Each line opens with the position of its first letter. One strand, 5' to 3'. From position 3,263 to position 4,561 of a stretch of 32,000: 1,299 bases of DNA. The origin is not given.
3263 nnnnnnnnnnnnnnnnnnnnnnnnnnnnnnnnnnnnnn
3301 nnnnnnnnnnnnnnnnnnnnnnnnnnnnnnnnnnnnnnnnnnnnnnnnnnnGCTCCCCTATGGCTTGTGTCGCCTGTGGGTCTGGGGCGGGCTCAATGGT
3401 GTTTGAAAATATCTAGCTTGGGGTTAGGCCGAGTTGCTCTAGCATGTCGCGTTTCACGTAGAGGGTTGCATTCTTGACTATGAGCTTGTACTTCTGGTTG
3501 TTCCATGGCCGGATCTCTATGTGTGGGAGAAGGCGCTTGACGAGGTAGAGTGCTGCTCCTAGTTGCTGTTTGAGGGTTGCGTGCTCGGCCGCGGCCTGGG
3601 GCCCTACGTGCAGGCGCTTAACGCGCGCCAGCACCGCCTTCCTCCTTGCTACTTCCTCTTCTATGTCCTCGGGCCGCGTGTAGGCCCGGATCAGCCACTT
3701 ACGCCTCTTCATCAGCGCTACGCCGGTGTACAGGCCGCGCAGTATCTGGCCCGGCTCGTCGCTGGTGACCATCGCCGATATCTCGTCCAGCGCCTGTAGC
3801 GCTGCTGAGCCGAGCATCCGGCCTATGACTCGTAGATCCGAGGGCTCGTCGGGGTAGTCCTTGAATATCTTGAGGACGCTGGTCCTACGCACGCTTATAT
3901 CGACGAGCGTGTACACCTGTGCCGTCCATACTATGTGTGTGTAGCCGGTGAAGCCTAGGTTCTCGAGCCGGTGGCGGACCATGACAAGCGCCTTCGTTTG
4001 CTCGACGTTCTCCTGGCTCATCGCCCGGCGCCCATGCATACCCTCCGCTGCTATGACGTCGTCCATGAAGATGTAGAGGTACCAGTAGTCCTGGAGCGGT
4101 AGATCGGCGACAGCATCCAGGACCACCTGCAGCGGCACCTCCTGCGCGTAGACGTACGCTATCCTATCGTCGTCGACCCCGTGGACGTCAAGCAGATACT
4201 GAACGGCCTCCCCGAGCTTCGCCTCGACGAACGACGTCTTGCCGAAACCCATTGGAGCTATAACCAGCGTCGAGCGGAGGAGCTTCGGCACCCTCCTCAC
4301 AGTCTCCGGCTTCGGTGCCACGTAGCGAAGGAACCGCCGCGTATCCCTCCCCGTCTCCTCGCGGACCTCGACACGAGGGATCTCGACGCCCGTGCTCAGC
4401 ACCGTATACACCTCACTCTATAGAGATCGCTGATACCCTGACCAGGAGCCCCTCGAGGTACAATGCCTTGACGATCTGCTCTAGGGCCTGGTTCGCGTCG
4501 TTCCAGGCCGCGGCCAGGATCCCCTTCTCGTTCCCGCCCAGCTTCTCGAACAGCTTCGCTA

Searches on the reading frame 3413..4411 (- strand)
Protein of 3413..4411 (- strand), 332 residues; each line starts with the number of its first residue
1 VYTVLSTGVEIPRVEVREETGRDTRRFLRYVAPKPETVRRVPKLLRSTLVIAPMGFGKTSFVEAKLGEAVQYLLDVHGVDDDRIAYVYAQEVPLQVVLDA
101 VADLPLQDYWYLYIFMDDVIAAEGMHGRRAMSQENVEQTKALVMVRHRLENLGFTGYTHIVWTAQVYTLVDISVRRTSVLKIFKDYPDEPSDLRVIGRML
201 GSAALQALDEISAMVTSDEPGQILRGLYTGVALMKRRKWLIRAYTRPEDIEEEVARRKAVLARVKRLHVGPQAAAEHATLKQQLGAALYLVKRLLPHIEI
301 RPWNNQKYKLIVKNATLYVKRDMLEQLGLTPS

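Call 12: search_protein_families(library=pfam, proteins=[window:3413-4411:-], max_evalue=0.01)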
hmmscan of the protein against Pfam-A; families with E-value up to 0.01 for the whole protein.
window:3413-4411:- (332 aa): 0 families

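Call 27: search_protein_families(library=phrogs, proteins=[window:3413-4411:-], max_evalue=0.01)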
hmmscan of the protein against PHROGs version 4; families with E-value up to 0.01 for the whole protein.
window:3413-4411:- (332 aa): 0 families

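Call 28: search_solved_structures(query=window:3413-4411:-, max_evalue=1)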
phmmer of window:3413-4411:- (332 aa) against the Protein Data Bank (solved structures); distinct sequences matched with E-value up to 1: 1.
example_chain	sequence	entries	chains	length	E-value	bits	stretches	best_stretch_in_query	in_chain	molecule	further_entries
9q8b_A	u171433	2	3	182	0.53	12.7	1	244-294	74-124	Methyl-accepting chemotaxis protein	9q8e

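Call 34: find_related_loci(query=window:3413-4411:-, collection=viral_contigs, flank=10000)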
Query window:3413-4411:- (332 aa) in viral_contigs; peptide patterns used: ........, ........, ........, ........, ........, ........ (x = any residue, [..] = any of these).
48 stretches matched a pattern, but none encodes a relative of the query by tblastn (E <= 1e-3).

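Call 35: find_homologous_proteins(query=window:3413-4411:-, max_evalue=0.001)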
Query window:3413-4411:- (332 aa): 26 proteins with E <= 0.001 among 4524 candidates.
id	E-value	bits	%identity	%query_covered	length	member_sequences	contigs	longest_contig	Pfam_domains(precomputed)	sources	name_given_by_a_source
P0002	1.2e-211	720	100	99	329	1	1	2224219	-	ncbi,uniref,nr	ncbi:hypothetical protein [Pyrodictium abyssi]|uniref:ATP-binding protein n=1 Tax=Pyrodictium abyssi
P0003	8.2e-120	418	63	98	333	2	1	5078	-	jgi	-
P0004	4.2e-81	291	50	83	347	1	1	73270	-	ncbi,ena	-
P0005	4.0e-69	251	40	96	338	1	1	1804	-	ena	-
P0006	9.1e-69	250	48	86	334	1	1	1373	-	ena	-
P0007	1.4e-67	246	48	80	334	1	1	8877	-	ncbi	-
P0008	1.0e-63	234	43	92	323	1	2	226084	-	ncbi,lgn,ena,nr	ncbi:MAG: ATP-binding protein [Desulfurococcales archaeon]|nr:ATP-binding protein [Desulfurococcales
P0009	2.7e-63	232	43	90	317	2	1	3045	-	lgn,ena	-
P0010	3.8e-63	232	43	90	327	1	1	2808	-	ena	-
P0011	1.2e-62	230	42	91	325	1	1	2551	-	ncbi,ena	-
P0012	5.9e-62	228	41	93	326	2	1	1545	-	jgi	-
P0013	2.1e-61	226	40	95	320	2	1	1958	-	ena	-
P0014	7.2e-61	224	39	92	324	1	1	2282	-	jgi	-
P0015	1.3e-59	220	49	70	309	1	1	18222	-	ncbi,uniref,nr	ncbi:putative ATP-binding protein [Aeropyrum globular virus 1]|uniref:putative ATP-binding protein n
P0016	1.4e-59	220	51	64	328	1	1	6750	-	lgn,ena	-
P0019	2.9e-56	209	47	66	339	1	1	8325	-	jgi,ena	-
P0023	7.8e-43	165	42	61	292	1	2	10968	-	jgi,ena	-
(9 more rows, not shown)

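Call 36: search_dna_similar(query=window:3413-4411:-, collection=phages, mode=protein, max_evalue=0.001)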
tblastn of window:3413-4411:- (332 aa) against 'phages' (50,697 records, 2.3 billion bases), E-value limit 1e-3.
Records with a match: 2; places in all: 2; records where one place covers at least 80% of the query: 0.
Best place of each record, by identity: <60% 2.
By first word of the organism name: Aeropyrum 2.
By host as written in the record: Aeropyrum pernix 2.
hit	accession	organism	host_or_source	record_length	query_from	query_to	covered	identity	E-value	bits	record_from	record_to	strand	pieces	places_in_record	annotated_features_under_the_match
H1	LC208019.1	Aeropyrum globular virus 1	Aeropyrum pernix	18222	10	243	70%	48.9%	5e-62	219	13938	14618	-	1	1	putative ATP-binding protein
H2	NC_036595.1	Aeropyrum globular virus 1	Aeropyrum pernix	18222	10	243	70%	48.9%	5e-62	219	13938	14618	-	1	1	putative ATP-binding protein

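Call 45: find_encoding_contigs(protein=P0004, flank=10000, max_places=3)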
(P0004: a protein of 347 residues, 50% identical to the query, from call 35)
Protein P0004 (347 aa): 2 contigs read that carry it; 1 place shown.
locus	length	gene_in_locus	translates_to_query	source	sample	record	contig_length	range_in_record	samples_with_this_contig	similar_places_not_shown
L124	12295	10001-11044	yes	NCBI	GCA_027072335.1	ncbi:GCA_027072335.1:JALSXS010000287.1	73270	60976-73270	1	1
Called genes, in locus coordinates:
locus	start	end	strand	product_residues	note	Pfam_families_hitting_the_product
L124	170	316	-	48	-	-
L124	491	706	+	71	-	-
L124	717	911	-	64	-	-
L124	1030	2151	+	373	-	-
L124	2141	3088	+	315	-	-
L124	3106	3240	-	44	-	-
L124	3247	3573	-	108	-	-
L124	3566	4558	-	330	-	-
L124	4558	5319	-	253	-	PF00089:Trypsin, PF13365:Trypsin_2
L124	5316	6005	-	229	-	-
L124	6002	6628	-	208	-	-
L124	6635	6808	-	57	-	-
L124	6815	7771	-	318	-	-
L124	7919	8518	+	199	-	-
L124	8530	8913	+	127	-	-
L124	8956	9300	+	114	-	-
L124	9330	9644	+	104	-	-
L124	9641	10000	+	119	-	-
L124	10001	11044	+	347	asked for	-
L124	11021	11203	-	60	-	-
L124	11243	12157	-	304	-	PF16795:Phage_integr_3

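Call 46: find_encoding_contigs(protein=P0008, flank=10000, max_places=3)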
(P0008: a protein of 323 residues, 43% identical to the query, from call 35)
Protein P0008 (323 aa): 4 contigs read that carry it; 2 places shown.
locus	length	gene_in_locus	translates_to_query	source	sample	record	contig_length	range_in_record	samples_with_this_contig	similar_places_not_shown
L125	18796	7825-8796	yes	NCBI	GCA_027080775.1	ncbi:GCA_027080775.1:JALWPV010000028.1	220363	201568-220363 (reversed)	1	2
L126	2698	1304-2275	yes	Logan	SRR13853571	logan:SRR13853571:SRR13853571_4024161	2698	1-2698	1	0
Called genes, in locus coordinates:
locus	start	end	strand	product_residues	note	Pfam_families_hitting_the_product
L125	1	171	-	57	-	?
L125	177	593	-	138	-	-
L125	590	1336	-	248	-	PF00089:Trypsin, PF13365:Trypsin_2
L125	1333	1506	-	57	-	-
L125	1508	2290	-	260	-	-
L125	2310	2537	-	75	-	-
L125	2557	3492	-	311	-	-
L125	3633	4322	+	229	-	-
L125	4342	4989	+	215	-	-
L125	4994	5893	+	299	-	-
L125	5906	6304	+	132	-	-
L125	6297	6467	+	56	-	-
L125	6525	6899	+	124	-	-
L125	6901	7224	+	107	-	-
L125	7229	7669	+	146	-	PF02661:Fic (weak)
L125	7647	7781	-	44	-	-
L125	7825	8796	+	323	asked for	-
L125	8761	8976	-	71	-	-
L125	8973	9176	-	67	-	-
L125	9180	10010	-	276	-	PF16795:Phage_integr_3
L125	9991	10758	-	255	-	PF13630:SdpI (weak)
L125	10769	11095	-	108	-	PF03551:PadR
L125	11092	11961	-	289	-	PF02517:Rce1-like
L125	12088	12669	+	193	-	-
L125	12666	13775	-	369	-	PF01142:TruD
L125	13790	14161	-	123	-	PF01981:PTH2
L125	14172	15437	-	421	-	PF01336:tRNA_anti-codon (weak), PF00152:tRNA-synt_2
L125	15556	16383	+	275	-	PF01048:PNP_UDP_1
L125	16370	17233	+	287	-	-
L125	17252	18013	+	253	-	PF01522:Polysacc_deac_1, PF10096:DUF2334 (weak)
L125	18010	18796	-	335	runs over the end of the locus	PF03061:4HBT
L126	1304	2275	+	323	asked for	-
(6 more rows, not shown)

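Call 47: find_encoding_contigs(protein=P0003, flank=10000, max_places=3)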
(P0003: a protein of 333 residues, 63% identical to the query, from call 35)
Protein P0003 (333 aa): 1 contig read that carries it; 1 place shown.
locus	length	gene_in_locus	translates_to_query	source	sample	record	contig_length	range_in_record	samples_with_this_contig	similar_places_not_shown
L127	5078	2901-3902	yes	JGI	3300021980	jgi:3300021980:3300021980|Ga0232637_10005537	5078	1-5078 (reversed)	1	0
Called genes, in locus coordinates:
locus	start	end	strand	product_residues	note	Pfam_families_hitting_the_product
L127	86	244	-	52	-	-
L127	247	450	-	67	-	-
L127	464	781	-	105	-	PF09620:Cas_csx3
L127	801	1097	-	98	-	-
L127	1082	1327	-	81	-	-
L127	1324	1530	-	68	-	-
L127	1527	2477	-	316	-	PF00382:TFIIB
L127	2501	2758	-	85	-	PF25213:HVO_A0261_N, PF01022:HTH_5 (weak), PF14947:HTH_45, PF24409:wHTH-PRTase_assc (weak)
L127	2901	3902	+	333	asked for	-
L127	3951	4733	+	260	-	-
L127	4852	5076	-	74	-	?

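Call 48: find_encoding_contigs(protein=P0007, flank=10000, max_places=2)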
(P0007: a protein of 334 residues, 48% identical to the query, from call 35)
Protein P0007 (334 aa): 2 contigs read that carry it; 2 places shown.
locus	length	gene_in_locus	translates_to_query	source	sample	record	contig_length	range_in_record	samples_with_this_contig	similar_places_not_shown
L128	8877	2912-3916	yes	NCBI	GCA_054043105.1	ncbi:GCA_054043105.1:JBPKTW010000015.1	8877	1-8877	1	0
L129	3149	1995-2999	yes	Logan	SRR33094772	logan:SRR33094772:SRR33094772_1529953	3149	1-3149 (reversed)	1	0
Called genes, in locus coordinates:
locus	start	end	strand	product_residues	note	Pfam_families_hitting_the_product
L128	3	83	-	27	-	?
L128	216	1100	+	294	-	PF13365:Trypsin_2, PF00089:Trypsin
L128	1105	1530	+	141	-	-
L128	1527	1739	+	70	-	-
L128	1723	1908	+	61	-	-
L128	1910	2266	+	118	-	-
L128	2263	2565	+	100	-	-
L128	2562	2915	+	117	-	-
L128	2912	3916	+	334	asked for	-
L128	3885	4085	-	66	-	-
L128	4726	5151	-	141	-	-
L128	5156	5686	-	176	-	PF01105:EMP24_GP25L (weak)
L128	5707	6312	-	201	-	-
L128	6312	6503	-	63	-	-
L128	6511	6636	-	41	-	-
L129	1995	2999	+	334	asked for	-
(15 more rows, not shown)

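Call 49: find_encoding_contigs(protein=P0023, flank=10000, max_places=2)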
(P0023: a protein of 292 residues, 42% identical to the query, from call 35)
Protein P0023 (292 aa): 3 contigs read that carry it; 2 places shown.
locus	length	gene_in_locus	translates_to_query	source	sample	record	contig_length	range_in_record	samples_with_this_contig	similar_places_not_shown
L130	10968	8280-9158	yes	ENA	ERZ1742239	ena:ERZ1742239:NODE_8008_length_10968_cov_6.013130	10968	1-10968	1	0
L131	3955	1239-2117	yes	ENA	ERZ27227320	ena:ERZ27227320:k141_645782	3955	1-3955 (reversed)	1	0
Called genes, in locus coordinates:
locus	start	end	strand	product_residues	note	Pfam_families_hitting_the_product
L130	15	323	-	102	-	-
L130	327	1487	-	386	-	-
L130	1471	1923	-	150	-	-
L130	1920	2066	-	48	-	-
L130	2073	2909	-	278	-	PF00089:Trypsin, PF13365:Trypsin_2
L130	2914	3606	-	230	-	-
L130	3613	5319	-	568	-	PF13620:CarboxypepD_reg (faint)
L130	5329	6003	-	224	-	-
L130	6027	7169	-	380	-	-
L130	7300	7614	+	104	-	-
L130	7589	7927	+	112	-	-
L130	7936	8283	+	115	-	-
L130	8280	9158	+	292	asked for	-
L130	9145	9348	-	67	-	-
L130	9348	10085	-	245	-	-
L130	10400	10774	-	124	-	-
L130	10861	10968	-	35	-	?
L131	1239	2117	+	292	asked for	-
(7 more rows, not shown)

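Call 50: find_encoding_contigs(protein=P0019, flank=10000, max_places=2)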
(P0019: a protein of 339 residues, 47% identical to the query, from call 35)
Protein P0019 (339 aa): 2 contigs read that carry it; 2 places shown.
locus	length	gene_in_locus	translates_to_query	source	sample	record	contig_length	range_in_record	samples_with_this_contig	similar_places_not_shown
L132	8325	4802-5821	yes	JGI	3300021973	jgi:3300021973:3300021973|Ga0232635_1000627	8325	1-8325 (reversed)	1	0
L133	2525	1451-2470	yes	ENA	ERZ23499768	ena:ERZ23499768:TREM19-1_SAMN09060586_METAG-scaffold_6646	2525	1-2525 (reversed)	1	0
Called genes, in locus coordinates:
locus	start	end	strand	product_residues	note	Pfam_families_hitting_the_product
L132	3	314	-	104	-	?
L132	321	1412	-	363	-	-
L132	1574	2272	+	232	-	-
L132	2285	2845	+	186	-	-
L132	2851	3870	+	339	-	-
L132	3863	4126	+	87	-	PF25632:Fusello_VP2_Capsid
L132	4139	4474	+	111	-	-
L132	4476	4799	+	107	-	-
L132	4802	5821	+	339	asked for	-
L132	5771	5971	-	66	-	-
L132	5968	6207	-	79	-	PF01022:HTH_5 (weak), PF12802:MarR_2 (faint), PF13412:HTH_24 (weak), PF09339:HTH_IclR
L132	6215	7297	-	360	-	PF16795:Phage_integr_3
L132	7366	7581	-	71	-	-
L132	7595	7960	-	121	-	PF08960:STIV_B116-like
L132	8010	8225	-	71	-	-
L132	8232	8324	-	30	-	?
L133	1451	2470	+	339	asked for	-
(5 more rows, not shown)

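Call 66: find_related_loci(query=A1, collection=metagenome_contigs, flank=10000)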
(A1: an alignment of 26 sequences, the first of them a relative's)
Query A1 (329 aa) in metagenome_contigs; peptide patterns used: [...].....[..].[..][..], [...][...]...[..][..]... (x = any residue, [..] = any of these).
600 stretches matched a pattern, but none encodes a relative of the query by tblastn (E <= 1e-3).

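Call 67: search_solved_structures(query=A1, max_evalue=1)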
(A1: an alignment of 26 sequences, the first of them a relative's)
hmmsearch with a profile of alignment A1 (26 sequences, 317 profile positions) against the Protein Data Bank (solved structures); distinct sequences matched with E-value up to 1: 14.
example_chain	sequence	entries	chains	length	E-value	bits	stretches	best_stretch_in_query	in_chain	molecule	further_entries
7es4_A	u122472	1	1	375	0.1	15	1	34-62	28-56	DNA phosphorothioation-dependent restriction protein DptH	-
8xku_C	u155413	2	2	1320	0.11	14.9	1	13-60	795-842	Probable inactive ATP-dependent zinc metalloprotease FTSHI 5, chloroplastic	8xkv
3j15_B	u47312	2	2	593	0.27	13.6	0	40-67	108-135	ABC transporter ATP-binding protein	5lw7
3bk7_A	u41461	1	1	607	0.28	13.5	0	40-67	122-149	ABC transporter ATP-binding protein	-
7m6j_C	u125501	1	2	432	0.42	13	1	178-291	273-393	Septin-7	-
6jds_A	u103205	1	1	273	0.54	12.6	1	26-56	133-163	PP1b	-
7zbh_A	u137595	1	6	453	0.56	12.6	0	8-65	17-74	ATP-dependent zinc metalloprotease FtsH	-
2qag_C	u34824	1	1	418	0.57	12.5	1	178-291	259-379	Septin-7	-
5uj7_C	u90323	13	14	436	0.63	12.4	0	34-60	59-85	Origin recognition complex subunit 4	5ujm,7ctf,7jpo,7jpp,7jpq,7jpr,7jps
7cte_D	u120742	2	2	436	0.65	12.4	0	34-60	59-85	Origin recognition complex subunit 4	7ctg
1ixz_A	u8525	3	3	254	0.83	12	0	9-59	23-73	ATP-dependent metalloprotease FtsH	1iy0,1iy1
6nly_B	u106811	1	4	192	0.85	12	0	199-283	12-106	Alanine--tRNA ligase, mitochondrial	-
6jdr_A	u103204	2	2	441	0.93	11.8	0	26-56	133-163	PP1b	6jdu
1iy2_A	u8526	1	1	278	0.97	11.8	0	9-59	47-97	ATP-dependent metalloprotease FtsH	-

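Call 84: search_protein_families(library=ncbifam, proteins=[window:3413-4411:-], max_evalue=1)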
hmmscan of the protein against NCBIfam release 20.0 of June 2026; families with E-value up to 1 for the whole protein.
window:3413-4411:- (332 aa): 1 family
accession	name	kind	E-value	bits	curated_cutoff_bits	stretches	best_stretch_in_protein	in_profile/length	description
NF045689.1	BCarotKetCrtO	equivalog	0.015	13.9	1000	1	100-219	72-188/563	beta-carotene ketolase CrtO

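Call 102: search_protein_families(library=padloc, proteins=[window:3413-4411:-], max_evalue=1)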
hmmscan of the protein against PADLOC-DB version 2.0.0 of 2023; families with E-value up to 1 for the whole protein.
window:3413-4411:- (332 aa): 0 families
